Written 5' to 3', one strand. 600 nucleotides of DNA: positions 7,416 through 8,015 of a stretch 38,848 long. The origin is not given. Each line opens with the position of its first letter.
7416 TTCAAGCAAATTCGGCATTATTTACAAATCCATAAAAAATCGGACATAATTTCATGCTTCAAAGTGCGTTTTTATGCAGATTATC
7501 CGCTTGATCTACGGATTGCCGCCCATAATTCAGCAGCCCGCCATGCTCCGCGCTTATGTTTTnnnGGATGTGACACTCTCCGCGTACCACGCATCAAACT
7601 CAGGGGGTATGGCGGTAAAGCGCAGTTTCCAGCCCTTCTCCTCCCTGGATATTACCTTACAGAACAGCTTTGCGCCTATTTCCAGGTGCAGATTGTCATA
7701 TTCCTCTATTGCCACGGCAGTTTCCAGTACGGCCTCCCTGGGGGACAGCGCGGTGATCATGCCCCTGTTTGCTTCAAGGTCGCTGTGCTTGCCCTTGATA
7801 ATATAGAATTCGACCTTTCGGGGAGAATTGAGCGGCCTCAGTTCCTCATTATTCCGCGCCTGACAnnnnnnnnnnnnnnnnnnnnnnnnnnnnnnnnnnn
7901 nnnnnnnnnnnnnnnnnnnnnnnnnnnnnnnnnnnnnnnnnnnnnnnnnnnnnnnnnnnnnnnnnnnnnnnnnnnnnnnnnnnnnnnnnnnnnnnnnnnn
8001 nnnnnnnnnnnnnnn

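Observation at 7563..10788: Compact four-gene cyclic-nucleotide operon: two effector-less CNB proteins, a TIM-barrel enzyme and a PAS-cyclase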

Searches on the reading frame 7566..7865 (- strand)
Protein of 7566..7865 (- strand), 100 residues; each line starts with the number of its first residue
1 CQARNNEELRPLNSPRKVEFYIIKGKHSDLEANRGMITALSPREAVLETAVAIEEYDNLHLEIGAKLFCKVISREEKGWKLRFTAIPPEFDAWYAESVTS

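Call 62: search_protein_families(library=pfam, alignment_id=A5, max_evalue=10)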
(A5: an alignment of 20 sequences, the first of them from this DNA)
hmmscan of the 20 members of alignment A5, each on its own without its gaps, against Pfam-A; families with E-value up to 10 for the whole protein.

A. member 1, seq(100 aa): 0 families

B. families by the number of members that match (of 20 scanned): 4 families
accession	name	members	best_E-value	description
PF01356.24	A_amylase_inhib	1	0.043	Alpha amylase inhibitor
PF07206.16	Baculo_LEF-10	1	0.077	Baculovirus late expression factor 10 (LEF-10)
PF20260.4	PUA_4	1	0.17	RNA methyltransferase PUA domain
PF00059.27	Lectin_C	1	0.22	Lectin C-type domain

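Call 63: search_solved_structures(query=A5, max_evalue=10)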
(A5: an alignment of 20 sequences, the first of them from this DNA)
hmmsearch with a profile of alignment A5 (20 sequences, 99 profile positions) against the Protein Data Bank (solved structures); distinct sequences matched with E-value up to 10: 5.
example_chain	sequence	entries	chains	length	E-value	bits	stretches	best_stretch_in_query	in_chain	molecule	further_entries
6rd4_P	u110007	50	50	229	0.048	16.6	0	36-77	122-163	Mitochondrial ATP synthase subunit OSCP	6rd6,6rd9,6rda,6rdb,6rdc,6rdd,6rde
3l1f_A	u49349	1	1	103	0.44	13.5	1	7-36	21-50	Alpha-crystallin A chain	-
3l1e_A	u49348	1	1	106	0.47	13.5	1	7-36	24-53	Alpha-crystallin A chain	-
6t1r_A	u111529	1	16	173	1.4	11.9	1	7-36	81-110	Alpha-crystallin A chain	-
9u4l_D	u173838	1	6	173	1.5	11.8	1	7-36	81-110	Alpha-crystallin A chain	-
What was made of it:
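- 7569..7838 (-): Conserved beta-rich C-terminal domain plus terminal helix (aa 377-466); no family assignment. No Pfam match (call 62) and no meaningful PDB sequence match (best E 0.048, call 63).
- Tried and rejected: Assignment of the cyclase's C-terminal ~95 aa. Pfam at E up to 10 on 20 members (call 62) and a PDB profile search (call 63) gave nothing meaningful.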
